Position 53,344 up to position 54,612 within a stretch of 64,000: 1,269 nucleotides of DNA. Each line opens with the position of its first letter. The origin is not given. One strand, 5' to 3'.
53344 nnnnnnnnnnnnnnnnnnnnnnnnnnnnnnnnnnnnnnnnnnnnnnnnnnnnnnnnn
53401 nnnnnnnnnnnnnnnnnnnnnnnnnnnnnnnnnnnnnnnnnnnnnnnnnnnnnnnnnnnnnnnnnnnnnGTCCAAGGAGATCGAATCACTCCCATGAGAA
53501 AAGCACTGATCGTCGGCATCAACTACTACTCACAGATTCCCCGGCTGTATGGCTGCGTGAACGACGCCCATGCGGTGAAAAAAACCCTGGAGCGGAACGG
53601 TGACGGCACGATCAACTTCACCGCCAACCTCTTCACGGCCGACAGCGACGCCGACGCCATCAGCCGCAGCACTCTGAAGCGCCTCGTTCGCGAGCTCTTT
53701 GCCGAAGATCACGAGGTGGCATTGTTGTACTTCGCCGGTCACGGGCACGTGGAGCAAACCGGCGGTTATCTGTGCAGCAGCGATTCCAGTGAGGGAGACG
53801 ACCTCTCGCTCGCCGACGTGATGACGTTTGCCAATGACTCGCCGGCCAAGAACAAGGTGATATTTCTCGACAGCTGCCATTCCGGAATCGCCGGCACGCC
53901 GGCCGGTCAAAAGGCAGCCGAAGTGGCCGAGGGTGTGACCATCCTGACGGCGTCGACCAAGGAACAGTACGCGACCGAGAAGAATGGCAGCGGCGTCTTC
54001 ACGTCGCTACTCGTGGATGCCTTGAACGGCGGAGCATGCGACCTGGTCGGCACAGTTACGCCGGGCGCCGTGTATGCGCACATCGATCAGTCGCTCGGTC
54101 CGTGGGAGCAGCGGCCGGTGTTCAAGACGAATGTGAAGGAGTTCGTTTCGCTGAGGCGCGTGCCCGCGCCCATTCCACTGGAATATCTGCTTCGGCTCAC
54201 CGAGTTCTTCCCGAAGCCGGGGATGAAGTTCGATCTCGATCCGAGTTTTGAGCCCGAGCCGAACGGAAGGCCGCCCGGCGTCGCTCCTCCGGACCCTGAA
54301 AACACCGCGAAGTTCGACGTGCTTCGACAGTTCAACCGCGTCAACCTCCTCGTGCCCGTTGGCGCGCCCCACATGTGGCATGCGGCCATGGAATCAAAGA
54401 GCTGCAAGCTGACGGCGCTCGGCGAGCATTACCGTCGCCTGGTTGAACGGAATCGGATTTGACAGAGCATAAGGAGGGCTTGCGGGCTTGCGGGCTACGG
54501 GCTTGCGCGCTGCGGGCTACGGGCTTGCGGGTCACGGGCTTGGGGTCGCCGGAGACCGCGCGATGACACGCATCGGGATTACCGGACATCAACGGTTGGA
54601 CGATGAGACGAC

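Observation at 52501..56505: Candidate novel conflict operon: mini-catalase -> caspase-like protease -> SLOG-like protein -> TIR-TPR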

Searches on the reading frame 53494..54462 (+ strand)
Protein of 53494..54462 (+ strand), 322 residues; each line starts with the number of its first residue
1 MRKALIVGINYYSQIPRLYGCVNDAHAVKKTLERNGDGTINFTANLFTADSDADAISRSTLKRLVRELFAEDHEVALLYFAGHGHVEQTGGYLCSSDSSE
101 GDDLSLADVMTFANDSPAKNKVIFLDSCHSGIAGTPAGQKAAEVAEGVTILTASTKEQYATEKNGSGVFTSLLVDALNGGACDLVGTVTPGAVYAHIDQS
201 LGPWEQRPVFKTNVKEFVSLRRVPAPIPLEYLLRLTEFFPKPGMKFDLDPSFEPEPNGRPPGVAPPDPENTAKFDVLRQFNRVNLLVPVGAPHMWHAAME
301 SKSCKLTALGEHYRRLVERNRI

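Call 3: search_protein_families(library=pfam, proteins=[window:53494-54462:+], max_evalue=0.1)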
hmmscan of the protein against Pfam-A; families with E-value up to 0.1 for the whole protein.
window:53494-54462:+ (322 aa): 3 families
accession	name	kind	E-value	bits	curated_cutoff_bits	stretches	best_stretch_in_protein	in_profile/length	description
PF00656.27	Peptidase_C14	-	1.8e-20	74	21.4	1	1-198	1-208/233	Caspase domain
PF12770.12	CHAT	-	1.7e-05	24.8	24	1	16-135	101-205/289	CHAT domain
PF04422.18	FrhB_FdhB_N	-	0.047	14.3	22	1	153-218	5-61/78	Coenzyme F420 hydrogenase/dehydrogenase, beta subunit N-term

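Call 4: search_protein_families(library=padloc, proteins=[window:53494-54462:+], max_evalue=0.1)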
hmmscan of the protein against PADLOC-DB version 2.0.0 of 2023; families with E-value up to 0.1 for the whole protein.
window:53494-54462:+ (322 aa): 1 family
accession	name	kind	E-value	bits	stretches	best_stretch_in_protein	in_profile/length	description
PDLC02987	caspase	-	5.2e-16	56.9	1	4-192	5-174/453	-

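Call 8: search_protein_families(library=ncbifam, proteins=[window:53494-54462:+], max_evalue=0.1)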
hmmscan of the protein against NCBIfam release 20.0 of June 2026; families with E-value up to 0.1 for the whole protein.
window:53494-54462:+ (322 aa): 1 family
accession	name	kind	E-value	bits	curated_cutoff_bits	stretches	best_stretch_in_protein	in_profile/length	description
NF047832.1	caspase_w_EACC1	subfamily_domain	7.8e-28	97.4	140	1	3-201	2-208/211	caspase, EACC1-associated type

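Call 11: find_encoding_contigs(protein=window:53494-54462:+, flank=10000, max_places=10)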
Protein window:53494-54462:+ (322 aa): no gene with exactly this product is on record in the collection.

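Call 25: search_solved_structures(query=window:53494-54462:+, max_evalue=1, show_alignments=3)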
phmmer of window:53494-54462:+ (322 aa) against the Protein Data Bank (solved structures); distinct sequences matched with E-value up to 1: 11.
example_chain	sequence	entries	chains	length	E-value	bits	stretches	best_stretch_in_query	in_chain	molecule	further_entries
6w8s_A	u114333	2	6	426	1.9e-06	30.6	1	2-132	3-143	Metacaspase-4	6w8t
4f6o_A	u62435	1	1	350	4e-06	29.5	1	2-86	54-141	Metacaspase-1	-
4f6p_A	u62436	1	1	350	6.4e-06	28.8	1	2-86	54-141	Metacaspase-1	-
6w8r_A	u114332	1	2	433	1e-05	28.1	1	2-85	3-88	Metacaspase-4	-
4afr_A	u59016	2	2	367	0.00037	23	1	3-86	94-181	METACASPASE | METACASPASE MCA2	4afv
4afp_A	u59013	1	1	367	0.00037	23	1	3-86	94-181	METACASPASE MCA2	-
4af8_A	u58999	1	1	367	0.00037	23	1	3-86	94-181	METACASPASE MCA2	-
8a53_A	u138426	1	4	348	0.0034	19.9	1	2-85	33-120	Metacaspase-9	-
9n3d_A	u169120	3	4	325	0.004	19.7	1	2-85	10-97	Metacaspase-9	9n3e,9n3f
7qp0_A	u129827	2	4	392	0.0052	19.3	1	2-34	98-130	Metacaspase-1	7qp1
1p8j_A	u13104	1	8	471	0.47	12.9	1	146-204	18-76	Furin precursor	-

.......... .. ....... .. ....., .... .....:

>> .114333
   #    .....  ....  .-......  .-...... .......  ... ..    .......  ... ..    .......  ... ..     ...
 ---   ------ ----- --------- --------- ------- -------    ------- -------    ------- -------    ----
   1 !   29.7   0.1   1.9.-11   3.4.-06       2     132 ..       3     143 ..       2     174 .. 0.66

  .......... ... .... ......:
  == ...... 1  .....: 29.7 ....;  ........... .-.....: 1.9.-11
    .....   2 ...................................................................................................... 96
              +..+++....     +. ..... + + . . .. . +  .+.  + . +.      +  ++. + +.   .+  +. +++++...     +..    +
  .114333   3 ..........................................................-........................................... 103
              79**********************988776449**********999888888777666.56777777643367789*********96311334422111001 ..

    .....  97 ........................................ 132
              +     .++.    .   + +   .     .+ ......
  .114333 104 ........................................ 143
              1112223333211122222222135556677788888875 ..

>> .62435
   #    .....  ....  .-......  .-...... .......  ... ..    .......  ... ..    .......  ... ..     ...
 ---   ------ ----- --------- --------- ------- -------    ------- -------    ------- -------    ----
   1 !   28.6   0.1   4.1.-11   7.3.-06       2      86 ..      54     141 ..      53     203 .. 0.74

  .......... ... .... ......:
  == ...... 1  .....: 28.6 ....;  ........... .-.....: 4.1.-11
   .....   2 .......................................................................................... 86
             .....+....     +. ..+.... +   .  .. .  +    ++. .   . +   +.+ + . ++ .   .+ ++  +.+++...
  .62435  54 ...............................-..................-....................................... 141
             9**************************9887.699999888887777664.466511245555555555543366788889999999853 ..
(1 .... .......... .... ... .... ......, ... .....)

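Call 60: search_dna_similar(query=window:53494-54462:+, collection=plasmids, mode=protein, max_evalue=0.001, max_rows=30)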
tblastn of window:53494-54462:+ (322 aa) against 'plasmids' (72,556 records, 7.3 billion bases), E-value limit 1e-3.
Records with a match: 81; places in all: 88; records where one place covers at least 80% of the query: 49.
Best place of each record, by identity: 60-80% 10; <60% 71.
By first word of the organism name: Rhizobium 10; Agrobacterium 5; Acaryochloris 5; Salmonella 5; Enterococcus 4; Tolypothrix 4; Sphingomonas 3; Escherichia 3; Klebsiella 3; Bacillus 3; and 30 more.
By predicted mobility (MOB-suite, as given by PLSDB): conjugative 41; non-mobilizable 21; mobilizable 19.
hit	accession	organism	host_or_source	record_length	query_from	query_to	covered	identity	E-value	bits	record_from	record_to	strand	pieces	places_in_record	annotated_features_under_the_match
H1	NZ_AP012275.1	Thiolapillus brandeum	-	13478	1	322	100%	65.7%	1e-135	431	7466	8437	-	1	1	caspase family protein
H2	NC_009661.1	Shewanella baltica OS185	-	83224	1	322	100%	62.8%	8e-126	403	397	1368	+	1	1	caspase family protein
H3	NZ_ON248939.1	Pseudomonas aeruginosa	-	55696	1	322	100%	62.0%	3e-108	414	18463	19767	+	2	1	none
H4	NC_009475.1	Bradyrhizobium sp. BTAi1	-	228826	1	322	100%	61.3%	8e-113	366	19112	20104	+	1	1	caspase family protein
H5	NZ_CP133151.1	Sinorhizobium chiapasense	Acaciella angustissima,cell culture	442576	1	322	100%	61.2%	2e-119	385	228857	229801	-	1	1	caspase family protein | toll/interleukin-1 receptor domain-containing protein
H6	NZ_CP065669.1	Sphingomonas paucimobilis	-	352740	1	322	100%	60.8%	5e-114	369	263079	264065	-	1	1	caspase family protein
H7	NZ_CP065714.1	Sphingomonas paucimobilis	-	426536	1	322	100%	60.8%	5e-114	369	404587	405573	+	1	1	caspase family protein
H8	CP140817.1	Rhizobium ruizarguesonis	Trifolium pratense,whole organism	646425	1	317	98%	61.1%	2e-115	374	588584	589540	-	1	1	caspase family protein | hypothetical protein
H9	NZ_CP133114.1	Rhodopseudomonas sp. BAL398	Cell culture,surface waters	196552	1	322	100%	59.8%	3e-110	358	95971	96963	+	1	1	caspase family protein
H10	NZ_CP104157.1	Rhizobium sophoriradicis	Phaseolus vulgaris,cell culture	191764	1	322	100%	59.8%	1e-119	385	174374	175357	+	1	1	caspase family protein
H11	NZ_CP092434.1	Rhizobium sp. K102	Phaseolus vulgaris,Cell culture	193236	1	322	100%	59.8%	1e-119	385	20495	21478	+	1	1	caspase family protein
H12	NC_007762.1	Rhizobium etli CFN 42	-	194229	1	322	100%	59.8%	1e-119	385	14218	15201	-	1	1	caspase family protein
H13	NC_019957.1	Mycobacterium sp. JS623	-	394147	1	322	100%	59.6%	8e-111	360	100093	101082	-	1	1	caspase family protein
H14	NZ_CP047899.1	Pseudarthrobacter psychrotolerans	Single cell,Antarctic soil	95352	1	322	100%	59.3%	2e-112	364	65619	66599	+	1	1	caspase family protein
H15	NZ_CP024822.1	Escherichia coli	Homo sapiens,Peritoneal fluid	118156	1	322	100%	59.0%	2e-117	379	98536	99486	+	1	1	caspase family protein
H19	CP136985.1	Pseudomonas aeruginosa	Homo sapiens,Wound/Abscess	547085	1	322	100%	58.2%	1e-107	351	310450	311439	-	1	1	caspase family protein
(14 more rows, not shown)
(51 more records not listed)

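Call 61: get_annotated_region(hit=H15, flank=4000)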
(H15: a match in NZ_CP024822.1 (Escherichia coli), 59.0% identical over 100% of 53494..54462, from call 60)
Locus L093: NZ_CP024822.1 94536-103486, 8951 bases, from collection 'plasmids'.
description: Escherichia coli strain CREC-591 plasmid pCREC-591_1, complete sequence
organism: Escherichia coli (NCBI taxid 562)
taxonomy: Bacteria; Pseudomonadota; Gammaproteobacteria; Enterobacterales; Enterobacteriaceae; Escherichia; Escherichia coli
host: -; source: Homo sapiens,Peritoneal fluid; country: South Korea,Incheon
typing (MOB-suite, as given by PLSDB): conjugative; replicon IncI-gamma/K1; relaxase MOBP; mating-pair formation MPF_I
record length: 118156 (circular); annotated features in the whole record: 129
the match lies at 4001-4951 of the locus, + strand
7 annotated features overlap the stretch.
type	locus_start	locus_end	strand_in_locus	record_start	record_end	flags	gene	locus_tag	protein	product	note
CDS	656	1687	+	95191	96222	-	repA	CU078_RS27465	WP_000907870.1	plasmid replication initiator RepA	GO:0006276 - plasmid maintenance [Evidence IEA]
CDS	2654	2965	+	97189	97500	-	-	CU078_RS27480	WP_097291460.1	type II toxin-antitoxin system RelE/ParE family toxin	-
CDS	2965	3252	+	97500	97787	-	-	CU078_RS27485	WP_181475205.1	helix-turn-helix transcriptional regulator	-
CDS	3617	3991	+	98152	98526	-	-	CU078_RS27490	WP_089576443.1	TIR domain-containing protein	GO:0007165 - signal transduction [Evidence IEA]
CDS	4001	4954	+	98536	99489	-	-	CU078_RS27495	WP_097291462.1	caspase family protein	-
CDS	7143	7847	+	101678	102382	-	-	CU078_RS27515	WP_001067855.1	IS6-like element IS26 family transposase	GO:0006313 - DNA transposition [Evidence IEA]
CDS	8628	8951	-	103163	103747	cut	mphR(A)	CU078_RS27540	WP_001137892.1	macrolide-binding transcriptional repressor MphR(A)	-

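Call 62: get_annotated_region(hit=H4, flank=4000)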
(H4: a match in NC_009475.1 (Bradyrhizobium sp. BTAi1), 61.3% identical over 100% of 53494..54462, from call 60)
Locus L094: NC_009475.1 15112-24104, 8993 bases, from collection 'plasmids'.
description: Bradyrhizobium sp. BTAi1 plasmid pBBta01, complete sequence
organism: Bradyrhizobium sp. BTAi1 (NCBI taxid 288000)
taxonomy: Bacteria; Pseudomonadota; Alphaproteobacteria; Hyphomicrobiales; Nitrobacteraceae; Bradyrhizobium; Bradyrhizobium sp. BTAi1
host: -; source: -; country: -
typing (MOB-suite, as given by PLSDB): conjugative; replicon rep_cluster_506; relaxase MOBP; mating-pair formation MPF_T
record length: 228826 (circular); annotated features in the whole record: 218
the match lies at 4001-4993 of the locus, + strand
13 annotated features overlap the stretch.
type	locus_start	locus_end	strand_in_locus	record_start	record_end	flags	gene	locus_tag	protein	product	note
CDS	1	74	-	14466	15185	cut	-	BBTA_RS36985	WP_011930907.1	toll/interleukin-1 receptor domain-containing protein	GO:0007165 - signal transduction [Evidence IEA]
CDS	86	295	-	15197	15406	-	-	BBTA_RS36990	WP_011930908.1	hypothetical protein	-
CDS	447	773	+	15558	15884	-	-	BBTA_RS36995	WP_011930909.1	helix-turn-helix transcriptional regulator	-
CDS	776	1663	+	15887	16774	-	-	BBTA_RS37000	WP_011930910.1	ImmA/IrrE family metallo-endopeptidase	-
CDS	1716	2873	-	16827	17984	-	-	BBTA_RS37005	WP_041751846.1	Fic family protein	-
CDS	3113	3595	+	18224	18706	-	-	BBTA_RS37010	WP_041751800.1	toll/interleukin-1 receptor domain-containing protein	GO:0007165 - signal transduction [Evidence IEA]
CDS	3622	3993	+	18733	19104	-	-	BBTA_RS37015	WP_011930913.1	TIR domain-containing protein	-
CDS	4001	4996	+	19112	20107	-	-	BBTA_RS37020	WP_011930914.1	caspase family protein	-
CDS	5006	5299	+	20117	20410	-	-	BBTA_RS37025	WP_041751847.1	hypothetical protein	-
CDS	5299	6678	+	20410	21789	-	-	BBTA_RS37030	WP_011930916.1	metallophosphoesterase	-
CDS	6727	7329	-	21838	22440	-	-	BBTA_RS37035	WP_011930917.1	hypothetical protein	-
CDS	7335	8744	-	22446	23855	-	-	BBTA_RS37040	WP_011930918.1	SEC-C domain-containing protein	-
CDS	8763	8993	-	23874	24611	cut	-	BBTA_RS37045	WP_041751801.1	hypothetical protein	-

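Call 63: get_annotated_region(hit=H19, flank=4000)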
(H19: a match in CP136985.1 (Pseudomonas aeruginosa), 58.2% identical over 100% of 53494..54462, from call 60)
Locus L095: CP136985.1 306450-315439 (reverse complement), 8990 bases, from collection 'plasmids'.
description: Pseudomonas aeruginosa strain 2021CK-01020 plasmid unnamed1, complete sequence
organism: Pseudomonas aeruginosa (NCBI taxid 287)
taxonomy: Bacteria; Pseudomonadota; Gammaproteobacteria; Pseudomonadales; Pseudomonadaceae; Pseudomonas; Pseudomonas aeruginosa
host: -; source: Homo sapiens,Wound/Abscess; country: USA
typing (MOB-suite, as given by PLSDB): conjugative; replicon IncP,rep_cluster_1115; relaxase MOBP; mating-pair formation MPF_T
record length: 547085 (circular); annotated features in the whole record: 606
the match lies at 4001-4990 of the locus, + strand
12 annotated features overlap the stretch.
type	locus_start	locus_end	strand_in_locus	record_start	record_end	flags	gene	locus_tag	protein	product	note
CDS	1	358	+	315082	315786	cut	trbF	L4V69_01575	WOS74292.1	conjugal transfer protein TrbF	-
CDS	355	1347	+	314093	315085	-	trbG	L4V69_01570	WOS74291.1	P-type conjugative transfer protein TrbG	-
CDS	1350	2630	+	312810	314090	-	-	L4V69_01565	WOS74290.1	TrbI/VirB10 family protein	-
CDS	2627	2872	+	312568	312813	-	-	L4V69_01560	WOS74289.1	DUF2274 domain-containing protein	-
CDS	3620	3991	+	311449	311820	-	-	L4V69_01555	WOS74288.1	TIR domain-containing protein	-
CDS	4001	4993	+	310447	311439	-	-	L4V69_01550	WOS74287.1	caspase family protein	-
CDS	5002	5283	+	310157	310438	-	-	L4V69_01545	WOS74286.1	hypothetical protein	-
CDS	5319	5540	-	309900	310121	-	-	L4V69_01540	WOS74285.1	DUF2274 domain-containing protein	-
CDS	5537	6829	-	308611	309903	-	-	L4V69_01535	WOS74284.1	TrbI/VirB10 family protein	-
CDS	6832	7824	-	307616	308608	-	trbG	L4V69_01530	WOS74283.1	P-type conjugative transfer protein TrbG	-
CDS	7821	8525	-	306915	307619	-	trbF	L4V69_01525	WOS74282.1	conjugal transfer protein TrbF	-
CDS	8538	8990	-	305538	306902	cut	trbL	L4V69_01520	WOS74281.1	P-type conjugative transfer protein TrbL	-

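Call 85: search_dna_similar(query=window:53494-54462:+, collection=plasmids, mode=protein, max_evalue=0.001, max_rows=60)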
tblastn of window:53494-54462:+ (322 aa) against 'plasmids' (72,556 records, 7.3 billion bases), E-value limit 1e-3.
Records with a match: 81; places in all: 88; records where one place covers at least 80% of the query: 49.
Best place of each record, by identity: 60-80% 10; <60% 71.
By first word of the organism name: Rhizobium 10; Agrobacterium 5; Acaryochloris 5; Salmonella 5; Enterococcus 4; Tolypothrix 4; Sphingomonas 3; Escherichia 3; Klebsiella 3; Bacillus 3; and 30 more.
By predicted mobility (MOB-suite, as given by PLSDB): conjugative 41; non-mobilizable 21; mobilizable 19.
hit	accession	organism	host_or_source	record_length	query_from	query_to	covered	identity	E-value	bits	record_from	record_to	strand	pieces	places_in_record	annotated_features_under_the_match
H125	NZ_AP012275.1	Thiolapillus brandeum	-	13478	1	322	100%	65.7%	1e-135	431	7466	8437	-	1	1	caspase family protein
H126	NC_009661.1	Shewanella baltica OS185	-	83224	1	322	100%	62.8%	8e-126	403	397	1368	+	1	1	caspase family protein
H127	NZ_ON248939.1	Pseudomonas aeruginosa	-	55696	1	322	100%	62.0%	3e-108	414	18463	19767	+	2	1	none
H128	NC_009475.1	Bradyrhizobium sp. BTAi1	-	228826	1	322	100%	61.3%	8e-113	366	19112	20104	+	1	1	caspase family protein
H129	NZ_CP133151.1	Sinorhizobium chiapasense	Acaciella angustissima,cell culture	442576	1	322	100%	61.2%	2e-119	385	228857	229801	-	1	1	caspase family protein | toll/interleukin-1 receptor domain-containing protein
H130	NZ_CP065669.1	Sphingomonas paucimobilis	-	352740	1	322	100%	60.8%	5e-114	369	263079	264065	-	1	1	caspase family protein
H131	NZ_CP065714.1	Sphingomonas paucimobilis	-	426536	1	322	100%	60.8%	5e-114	369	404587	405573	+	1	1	caspase family protein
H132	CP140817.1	Rhizobium ruizarguesonis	Trifolium pratense,whole organism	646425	1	317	98%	61.1%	2e-115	374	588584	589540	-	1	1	caspase family protein | hypothetical protein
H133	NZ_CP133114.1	Rhodopseudomonas sp. BAL398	Cell culture,surface waters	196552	1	322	100%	59.8%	3e-110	358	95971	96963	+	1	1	caspase family protein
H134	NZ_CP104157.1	Rhizobium sophoriradicis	Phaseolus vulgaris,cell culture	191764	1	322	100%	59.8%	1e-119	385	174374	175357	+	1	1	caspase family protein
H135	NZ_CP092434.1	Rhizobium sp. K102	Phaseolus vulgaris,Cell culture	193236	1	322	100%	59.8%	1e-119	385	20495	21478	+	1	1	caspase family protein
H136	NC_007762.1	Rhizobium etli CFN 42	-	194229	1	322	100%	59.8%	1e-119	385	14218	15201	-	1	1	caspase family protein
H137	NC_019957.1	Mycobacterium sp. JS623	-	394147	1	322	100%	59.6%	8e-111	360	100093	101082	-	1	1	caspase family protein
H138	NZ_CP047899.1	Pseudarthrobacter psychrotolerans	Single cell,Antarctic soil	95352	1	322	100%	59.3%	2e-112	364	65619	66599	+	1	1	caspase family protein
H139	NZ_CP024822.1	Escherichia coli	Homo sapiens,Peritoneal fluid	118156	1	322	100%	59.0%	2e-117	379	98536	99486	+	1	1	caspase family protein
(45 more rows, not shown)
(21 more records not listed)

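Call 104: search_protein_families(library=pfam, proteins=[L095:5002-5283:+, L094:5006-5299:+], max_evalue=0.01)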
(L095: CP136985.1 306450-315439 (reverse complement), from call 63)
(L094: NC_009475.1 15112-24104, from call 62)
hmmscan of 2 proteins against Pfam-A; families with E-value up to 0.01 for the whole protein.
L095:5002-5283:+ (93 aa): 1 family
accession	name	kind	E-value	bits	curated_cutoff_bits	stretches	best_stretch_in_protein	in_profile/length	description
PF02026.21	RyR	-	0.00077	20.1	27.4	1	11-83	18-81/91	RyR domain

L094:5006-5299:+ (97 aa): 1 family
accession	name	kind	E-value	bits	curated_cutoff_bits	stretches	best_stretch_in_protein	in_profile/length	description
PF02026.21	RyR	-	0.0025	18.4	27.4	1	8-84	15-82/91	RyR domain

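Call 105: find_homologous_proteins(query=window:53494-54462:+, max_evalue=1e-10)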
Query window:53494-54462:+ (322 aa): 7989 proteins with E <= 1e-10 among 8000 candidates; the best 120 are listed.
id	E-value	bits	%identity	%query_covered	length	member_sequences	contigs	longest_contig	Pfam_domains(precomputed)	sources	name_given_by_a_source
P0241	2.2e-216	735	100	100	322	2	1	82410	PF00656.28,PF12770.13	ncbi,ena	-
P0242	4.9e-183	626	87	100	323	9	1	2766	PF00656.28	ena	-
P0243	9.3e-183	625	87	100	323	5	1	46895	PF00656.28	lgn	-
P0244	3.0e-180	616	85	100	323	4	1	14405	PF00656.28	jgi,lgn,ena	jgi:uncharacterized caspase-like protein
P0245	3.3e-176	603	83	100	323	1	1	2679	PF00656.28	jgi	-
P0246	4.6e-176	603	82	100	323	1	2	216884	PF00656.28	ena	-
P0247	8.1e-174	595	82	100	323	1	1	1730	PF00656.28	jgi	-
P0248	1.3e-172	591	82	100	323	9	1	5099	PF00656.28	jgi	-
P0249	1.9e-169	581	80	100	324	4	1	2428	PF00656.28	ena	-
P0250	5.0e-169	580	79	100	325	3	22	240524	PF00656.28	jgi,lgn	jgi:hypothetical protein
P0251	3.7e-167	573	79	100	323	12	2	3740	PF00656.28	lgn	-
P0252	1.0e-159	549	76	100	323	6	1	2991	PF00656.28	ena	-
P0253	3.9e-159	547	76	100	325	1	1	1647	PF00656.28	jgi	jgi:hypothetical protein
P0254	6.1e-159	546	76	100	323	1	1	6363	PF00656.28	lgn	-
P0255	1.8e-149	515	71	100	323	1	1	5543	PF00656.28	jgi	jgi:hypothetical protein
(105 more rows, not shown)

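Call 117: predict_structure(alignment_id=A5)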
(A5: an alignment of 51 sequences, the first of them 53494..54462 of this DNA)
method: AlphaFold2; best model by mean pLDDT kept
length: 322 residues; sequences in the alignment: 51
mean_pLDDT: 81.9   pTM: 0.80
mean pLDDT of the five models: 81.9, 71.7, 70.4, 68.9, 67.7
residues with pLDDT >= 90: 150; 70-90: 103; 50-70: 46; < 50: 23
segments of 3 or more residues with pLDDT < 50: 85-91, 94-100, 136-138, 203-205
pLDDT, mean of each block of 10 residues (from residue 1): 91 67 91 94 93 81 92 93 55 43 70 91 75 49 77 68 68 90 91 81 59 85 93 96 94 79 85 94 94 90 95 94 83
secondary structure, 60 per line:
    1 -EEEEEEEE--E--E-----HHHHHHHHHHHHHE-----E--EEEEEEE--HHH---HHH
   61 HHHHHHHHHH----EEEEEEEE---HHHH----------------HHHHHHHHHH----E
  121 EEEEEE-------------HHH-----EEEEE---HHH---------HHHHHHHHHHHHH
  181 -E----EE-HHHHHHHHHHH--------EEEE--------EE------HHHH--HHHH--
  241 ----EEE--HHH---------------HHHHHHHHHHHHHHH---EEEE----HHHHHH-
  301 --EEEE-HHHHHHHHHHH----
elements in order: E2-9 H21-33 E43-49 H58-70 E75-82 H86-89 H106-115 E120-126 E148-152 H168-180 H190-200 E209-212 H229-232 H235-238 E245-247 H268-282 E286-289 H294-299 E303-306 H308-318
